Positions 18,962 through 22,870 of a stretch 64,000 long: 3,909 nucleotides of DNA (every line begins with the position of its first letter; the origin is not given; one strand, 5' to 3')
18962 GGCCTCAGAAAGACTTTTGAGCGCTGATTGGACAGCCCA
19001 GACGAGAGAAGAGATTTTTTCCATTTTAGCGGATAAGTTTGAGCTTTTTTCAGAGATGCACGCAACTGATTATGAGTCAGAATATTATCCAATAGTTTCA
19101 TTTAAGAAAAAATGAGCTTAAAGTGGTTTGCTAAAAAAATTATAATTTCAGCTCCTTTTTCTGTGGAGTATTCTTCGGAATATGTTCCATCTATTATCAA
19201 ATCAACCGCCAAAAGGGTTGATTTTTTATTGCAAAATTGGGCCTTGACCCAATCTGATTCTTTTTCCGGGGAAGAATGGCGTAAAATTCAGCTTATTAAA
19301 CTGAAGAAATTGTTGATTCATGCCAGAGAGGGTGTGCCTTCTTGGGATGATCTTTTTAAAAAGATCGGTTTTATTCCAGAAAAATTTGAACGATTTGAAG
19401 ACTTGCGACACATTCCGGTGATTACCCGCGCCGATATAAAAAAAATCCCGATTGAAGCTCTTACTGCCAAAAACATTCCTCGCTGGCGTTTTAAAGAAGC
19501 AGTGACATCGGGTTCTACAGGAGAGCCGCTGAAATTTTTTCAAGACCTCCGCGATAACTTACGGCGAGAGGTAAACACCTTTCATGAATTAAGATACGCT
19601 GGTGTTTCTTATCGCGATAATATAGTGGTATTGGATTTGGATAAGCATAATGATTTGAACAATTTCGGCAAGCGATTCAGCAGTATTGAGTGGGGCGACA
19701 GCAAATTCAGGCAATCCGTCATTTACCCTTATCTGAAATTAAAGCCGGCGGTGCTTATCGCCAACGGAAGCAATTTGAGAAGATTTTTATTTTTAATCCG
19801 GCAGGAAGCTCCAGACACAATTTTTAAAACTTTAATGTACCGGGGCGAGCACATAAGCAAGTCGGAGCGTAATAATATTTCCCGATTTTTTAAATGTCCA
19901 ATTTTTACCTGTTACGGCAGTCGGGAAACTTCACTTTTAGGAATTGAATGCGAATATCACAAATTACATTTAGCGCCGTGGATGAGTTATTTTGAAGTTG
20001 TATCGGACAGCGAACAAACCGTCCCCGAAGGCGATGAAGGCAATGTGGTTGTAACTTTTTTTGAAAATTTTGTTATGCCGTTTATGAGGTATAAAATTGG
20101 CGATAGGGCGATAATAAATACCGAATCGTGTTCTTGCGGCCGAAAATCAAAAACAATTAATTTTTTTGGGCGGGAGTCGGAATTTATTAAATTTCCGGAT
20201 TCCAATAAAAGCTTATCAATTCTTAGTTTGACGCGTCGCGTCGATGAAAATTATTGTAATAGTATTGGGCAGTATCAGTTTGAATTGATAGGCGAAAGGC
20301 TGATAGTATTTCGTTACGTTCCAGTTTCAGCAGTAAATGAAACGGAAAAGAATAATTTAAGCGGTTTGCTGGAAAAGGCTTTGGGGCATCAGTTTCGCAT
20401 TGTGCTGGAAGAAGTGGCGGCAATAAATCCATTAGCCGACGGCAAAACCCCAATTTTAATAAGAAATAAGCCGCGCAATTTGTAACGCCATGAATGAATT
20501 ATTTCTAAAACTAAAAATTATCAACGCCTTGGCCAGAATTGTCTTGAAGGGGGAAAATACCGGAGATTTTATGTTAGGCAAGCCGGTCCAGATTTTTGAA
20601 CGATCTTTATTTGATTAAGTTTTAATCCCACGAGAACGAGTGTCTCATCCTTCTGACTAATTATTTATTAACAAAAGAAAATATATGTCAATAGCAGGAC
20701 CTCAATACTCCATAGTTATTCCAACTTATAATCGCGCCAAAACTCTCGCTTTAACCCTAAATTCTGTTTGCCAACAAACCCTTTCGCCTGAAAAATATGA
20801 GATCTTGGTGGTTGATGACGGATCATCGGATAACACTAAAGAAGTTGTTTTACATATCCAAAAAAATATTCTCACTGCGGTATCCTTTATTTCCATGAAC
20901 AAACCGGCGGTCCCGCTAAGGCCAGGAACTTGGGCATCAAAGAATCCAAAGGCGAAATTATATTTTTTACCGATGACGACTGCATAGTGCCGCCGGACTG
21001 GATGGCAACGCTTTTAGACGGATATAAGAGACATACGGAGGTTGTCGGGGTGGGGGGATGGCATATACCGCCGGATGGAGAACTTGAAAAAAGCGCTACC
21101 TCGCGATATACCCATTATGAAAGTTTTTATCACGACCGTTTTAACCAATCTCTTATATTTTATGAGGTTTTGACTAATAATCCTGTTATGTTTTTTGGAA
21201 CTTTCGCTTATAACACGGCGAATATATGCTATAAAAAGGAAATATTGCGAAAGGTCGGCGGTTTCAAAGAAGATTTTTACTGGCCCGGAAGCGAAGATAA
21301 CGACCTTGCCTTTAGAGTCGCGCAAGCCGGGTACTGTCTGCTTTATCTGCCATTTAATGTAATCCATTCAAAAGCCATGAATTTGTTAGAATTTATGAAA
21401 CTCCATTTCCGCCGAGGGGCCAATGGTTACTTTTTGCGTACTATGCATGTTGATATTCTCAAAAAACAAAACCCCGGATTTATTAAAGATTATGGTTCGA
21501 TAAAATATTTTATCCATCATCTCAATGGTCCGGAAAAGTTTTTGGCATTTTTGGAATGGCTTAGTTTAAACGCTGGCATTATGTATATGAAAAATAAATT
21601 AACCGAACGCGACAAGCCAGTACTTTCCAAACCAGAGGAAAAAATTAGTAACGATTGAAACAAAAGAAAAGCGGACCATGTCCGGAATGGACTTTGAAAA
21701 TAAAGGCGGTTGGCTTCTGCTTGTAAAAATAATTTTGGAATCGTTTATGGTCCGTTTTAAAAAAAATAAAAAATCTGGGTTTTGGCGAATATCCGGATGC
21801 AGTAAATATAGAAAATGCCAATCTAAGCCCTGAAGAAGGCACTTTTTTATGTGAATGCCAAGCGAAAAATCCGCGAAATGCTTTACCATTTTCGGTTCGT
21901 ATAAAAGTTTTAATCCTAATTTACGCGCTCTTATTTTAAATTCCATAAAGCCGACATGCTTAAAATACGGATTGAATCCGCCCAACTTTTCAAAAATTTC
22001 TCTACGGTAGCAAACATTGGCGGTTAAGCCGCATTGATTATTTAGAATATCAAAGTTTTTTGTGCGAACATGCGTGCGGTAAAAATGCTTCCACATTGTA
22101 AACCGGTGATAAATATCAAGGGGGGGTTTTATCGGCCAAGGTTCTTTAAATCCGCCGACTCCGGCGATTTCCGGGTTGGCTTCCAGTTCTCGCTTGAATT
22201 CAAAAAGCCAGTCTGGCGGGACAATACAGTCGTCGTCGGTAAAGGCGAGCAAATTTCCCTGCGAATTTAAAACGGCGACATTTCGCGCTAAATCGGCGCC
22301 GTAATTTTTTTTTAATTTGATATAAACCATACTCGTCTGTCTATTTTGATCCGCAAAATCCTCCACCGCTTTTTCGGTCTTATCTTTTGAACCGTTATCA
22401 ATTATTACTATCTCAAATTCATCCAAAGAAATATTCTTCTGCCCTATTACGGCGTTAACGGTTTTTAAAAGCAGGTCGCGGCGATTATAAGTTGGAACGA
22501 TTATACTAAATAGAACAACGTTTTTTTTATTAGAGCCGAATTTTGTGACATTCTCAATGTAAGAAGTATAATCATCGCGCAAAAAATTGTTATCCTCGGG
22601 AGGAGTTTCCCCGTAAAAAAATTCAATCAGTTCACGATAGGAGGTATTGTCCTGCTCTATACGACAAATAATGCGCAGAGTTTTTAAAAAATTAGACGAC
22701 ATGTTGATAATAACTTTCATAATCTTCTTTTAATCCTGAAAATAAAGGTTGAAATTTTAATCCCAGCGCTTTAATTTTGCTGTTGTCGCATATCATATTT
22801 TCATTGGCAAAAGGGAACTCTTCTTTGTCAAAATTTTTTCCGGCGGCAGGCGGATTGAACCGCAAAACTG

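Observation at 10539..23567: Accessory tailoring locus: TPP E1 alpha/beta, twin PaaK/CapK-like adenylating enzymes, three MTase-fold proteins, DegT, SDR, epimerase, two GT2s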

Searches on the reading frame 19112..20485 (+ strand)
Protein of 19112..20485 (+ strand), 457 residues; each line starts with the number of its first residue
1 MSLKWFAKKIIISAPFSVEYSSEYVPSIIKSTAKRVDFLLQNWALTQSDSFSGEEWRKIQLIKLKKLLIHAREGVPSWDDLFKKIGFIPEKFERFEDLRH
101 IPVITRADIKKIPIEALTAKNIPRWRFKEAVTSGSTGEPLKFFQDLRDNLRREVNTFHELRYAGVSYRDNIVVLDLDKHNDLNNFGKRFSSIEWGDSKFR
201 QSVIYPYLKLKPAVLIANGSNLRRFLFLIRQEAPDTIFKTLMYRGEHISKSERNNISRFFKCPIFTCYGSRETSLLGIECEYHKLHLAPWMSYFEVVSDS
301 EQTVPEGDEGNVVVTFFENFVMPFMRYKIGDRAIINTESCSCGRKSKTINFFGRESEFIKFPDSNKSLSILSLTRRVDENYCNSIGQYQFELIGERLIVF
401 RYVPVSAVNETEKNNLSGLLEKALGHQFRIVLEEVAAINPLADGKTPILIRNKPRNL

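Call 4: search_protein_families(library=pfam, proteins=[window:19112-20485:+])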
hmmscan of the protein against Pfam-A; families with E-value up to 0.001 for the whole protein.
window:19112-20485:+ (457 aa): 0 families

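Call 6: search_protein_families(library=ncbifam, proteins=[window:19112-20485:+], max_evalue=0.01)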
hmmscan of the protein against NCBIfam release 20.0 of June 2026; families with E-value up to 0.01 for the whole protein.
window:19112-20485:+ (457 aa): 7 families
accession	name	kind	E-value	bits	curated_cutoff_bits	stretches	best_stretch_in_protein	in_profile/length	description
NF045666.1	DVU1553_fam_AMP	equivalog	2.4e-31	109.1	300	1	47-350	14-325/331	DVU_1553 family AMP-dependent CoA ligase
NF053551.1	FlxY_rubin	equivalog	2.3e-27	95.8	520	2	254-362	220-330/424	flexirubin biosynthesis putative acyl-CoA ligase FlxY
NF041878.1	paak_haloarch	equivalog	1.1e-17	63.7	700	2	237-354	201-324/427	phenylacetate--CoA ligase PaaK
TIGR03335.1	F390_ftsA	equivalog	6.6e-13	48.1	458.7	1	66-363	24-337/445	coenzyme F390 synthetase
TIGR02155.1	PA_CoA_ligase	equivalog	2.3e-12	46.2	646.3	2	52-145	4-96/422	phenylacetate--CoA ligase PaaK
NF041217.1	BagE_FevW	exception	4e-12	45.8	800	1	238-355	194-311/424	bagremycin/ferroverdin synthetase BagE/FevW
TIGR02304.1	aden_form_hyp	equivalog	9.7e-09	34.7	251.9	1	207-368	183-339/430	F390 synthetase-related protein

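Call 7: search_protein_families(library=pfam, proteins=[window:19112-20485:+], max_evalue=10)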
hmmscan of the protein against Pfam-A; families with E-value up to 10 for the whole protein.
window:19112-20485:+ (457 aa): 1 family
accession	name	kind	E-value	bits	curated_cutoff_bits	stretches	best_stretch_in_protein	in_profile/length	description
PF00501.34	AMP-binding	-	0.07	12.3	29.9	1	238-314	288-374/384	AMP-binding enzyme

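Call 23: search_solved_structures(query=window:19112-20485:+, max_evalue=0.001)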
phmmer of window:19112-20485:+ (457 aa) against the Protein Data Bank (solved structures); distinct sequences matched with E-value up to 0.001: 8.
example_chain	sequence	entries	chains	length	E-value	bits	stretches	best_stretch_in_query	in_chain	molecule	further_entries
4r1l_A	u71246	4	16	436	1.9e-16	63.1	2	234-355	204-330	Phenylacetate-coenzyme A ligase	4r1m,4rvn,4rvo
9s3l_A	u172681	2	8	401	3e-15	59.1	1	92-363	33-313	Phenylacetate-CoA ligase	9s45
6siw_A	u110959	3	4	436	7.5e-11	44.7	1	241-355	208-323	PaaK-like ligase (AMP-dependent synthetase and ligase) | AMP-dependent synthetase and ligase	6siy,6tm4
6siw_B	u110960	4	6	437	7.5e-11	44.7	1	241-355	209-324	PaaK-like ligase (AMP-dependent synthetase and ligase) | AMP-dependent synthetase and ligase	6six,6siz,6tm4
6wuq_A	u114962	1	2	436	1.6e-10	43.6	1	240-355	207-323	AjiA1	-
2y4o_A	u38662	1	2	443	3.4e-09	39.2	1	45-339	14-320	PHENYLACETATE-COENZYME A LIGASE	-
2y27_A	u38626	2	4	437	3.2e-05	26.1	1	49-334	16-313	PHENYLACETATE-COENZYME A LIGASE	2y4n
6hdw_A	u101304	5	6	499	0.00097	21.2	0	253-357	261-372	2-hydroxyisobutyryl-CoA synthetase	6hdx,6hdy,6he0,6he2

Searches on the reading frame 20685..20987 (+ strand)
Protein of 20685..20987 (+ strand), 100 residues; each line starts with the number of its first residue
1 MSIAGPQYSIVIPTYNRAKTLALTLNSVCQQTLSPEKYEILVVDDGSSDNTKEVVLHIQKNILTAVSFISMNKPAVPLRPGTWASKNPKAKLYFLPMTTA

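Call 5: search_protein_families(library=pfam, proteins=[window:20685-20987:+])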
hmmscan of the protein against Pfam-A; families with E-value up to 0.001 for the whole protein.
window:20685-20987:+ (100 aa): 2 families
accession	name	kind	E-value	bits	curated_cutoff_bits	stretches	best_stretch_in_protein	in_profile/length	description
PF00535.33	Glycos_transf_2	-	2.1e-16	60.8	23.3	1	9-60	1-50/168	Glycosyl transferase family 2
PF13641.12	Glyco_tranf_2_3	-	0.00021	21.8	27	1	6-64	1-57/230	Glycosyltransferase like family 2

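Call 77: find_encoding_contigs(protein=window:20685-20987:+, flank=6000, max_places=4)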
Protein window:20685-20987:+ (100 aa): no gene with exactly this product is on record in the collection.

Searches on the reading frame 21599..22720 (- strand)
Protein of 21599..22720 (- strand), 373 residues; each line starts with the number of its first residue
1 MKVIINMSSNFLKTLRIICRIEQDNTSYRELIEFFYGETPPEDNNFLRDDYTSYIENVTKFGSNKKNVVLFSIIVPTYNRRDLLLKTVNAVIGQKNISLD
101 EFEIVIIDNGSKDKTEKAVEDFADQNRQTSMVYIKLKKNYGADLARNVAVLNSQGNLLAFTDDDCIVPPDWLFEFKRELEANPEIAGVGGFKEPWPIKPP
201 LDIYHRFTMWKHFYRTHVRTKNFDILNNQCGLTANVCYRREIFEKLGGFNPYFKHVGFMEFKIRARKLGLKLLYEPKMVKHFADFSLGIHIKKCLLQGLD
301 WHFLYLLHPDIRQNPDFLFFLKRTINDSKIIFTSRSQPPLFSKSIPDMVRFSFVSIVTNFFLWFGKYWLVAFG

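Call 5: search_protein_families(library=pfam, proteins=[window:21599-22720:-])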
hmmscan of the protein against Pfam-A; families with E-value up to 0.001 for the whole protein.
window:21599-22720:- (373 aa): 3 families
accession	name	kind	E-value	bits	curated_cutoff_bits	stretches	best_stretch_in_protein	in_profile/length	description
PF00535.33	Glycos_transf_2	-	8.3e-29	101.1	23.3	1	72-246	1-167/168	Glycosyl transferase family 2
PF10111.15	Glyco_tranf_2_2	-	4.9e-10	39.8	27.3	1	73-172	2-99/276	Glycosyltransferase like family 2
PF13641.12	Glyco_tranf_2_3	-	8.7e-10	39.4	27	1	71-276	3-205/230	Glycosyltransferase like family 2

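Call 47: search_protein_families(library=ncbifam, proteins=[window:21599-22720:-], max_evalue=0.00001)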
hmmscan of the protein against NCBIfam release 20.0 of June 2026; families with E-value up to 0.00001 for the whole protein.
window:21599-22720:- (373 aa): 19 families
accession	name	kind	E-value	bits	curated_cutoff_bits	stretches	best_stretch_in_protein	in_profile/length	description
NF041875.1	EPS_EpsD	equivalog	8.5e-30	104.3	370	1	72-279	2-203/325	exopolysaccharide biosynthesis glycosyltransferase EpsD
NF038302.1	EPS_HpsE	equivalog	1.1e-20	73.9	300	1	71-203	3-136/307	hormogonium polysaccharide biosynthesis glycosyltransferase HpsE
TIGR03965.1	mycofact_glyco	equivalog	6.4e-19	68.2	280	1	71-281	76-280/467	mycofactocin biosynthesis glycosyltransferase MftF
NF041394.1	GtaseAglG_Halo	equivalog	1.6e-17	63.7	440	1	72-256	4-181/304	glucosyl-dolichyl phosphate glucuronosyltransferase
NF038299.1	EPS_HpsN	equivalog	4.2e-17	62.1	425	1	71-190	3-117/317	hormogonium polysaccharide biosynthesis glycosyltransferase HpsN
NF047683.1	TeichurnBiosyTuaG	equivalog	4.8e-15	55.9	400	1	69-167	6-99/252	teichuronic acid biosynthesis protein TuaG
TIGR03937.1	PgaC_IcaA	equivalog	2e-14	53.4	422.3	1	63-190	39-161/407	poly-beta-1,6-N-acetyl-D-glucosamine synthase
NF007482.0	PRK10073.1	equivalog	8.1e-14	51.4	423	1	68-169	5-100/334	glycosyltransferase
NF050050.1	ProtGlycPglI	equivalog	4.1e-12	46.1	500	1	71-165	4-94/306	GalNAc(5)-diNAcBac-PP-undecaprenol beta-1,3-glucosyltransferase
TIGR03111.1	glyc2_xrt_Gpos1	hypoth_equivalog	4.4e-11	42.2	363.95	1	70-190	50-167/439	TIGR03111 family XrtG-associated glycosyltransferase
NF047588.1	GlcsyltransPgfSStrep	equivalog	7.1e-11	41.9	500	1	71-175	3-106/308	glycosyltransferase PgfS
NF007453.0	PRK10018.1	equivalog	1.9e-10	40.8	382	1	66-172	3-104/280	colanic acid biosynthesis glycosyltransferase WcaA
TIGR04283.1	glyco_like_mftF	equivalog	2.6e-10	40.3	182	1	72-252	2-156/221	TIGR04283 family arsenosugar biosynthesis glycosyltransferase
TIGR04017.1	WcaA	equivalog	3.4e-10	40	495.75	1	69-172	5-103/279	colanic acid biosynthesis glycosyltransferase WcaA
NF007986.1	PRK10714.1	equivalog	2.2e-09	36.8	529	1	67-172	4-108/316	undecaprenyl-phosphate 4-deoxy-4-formamido-L-arabinose transferase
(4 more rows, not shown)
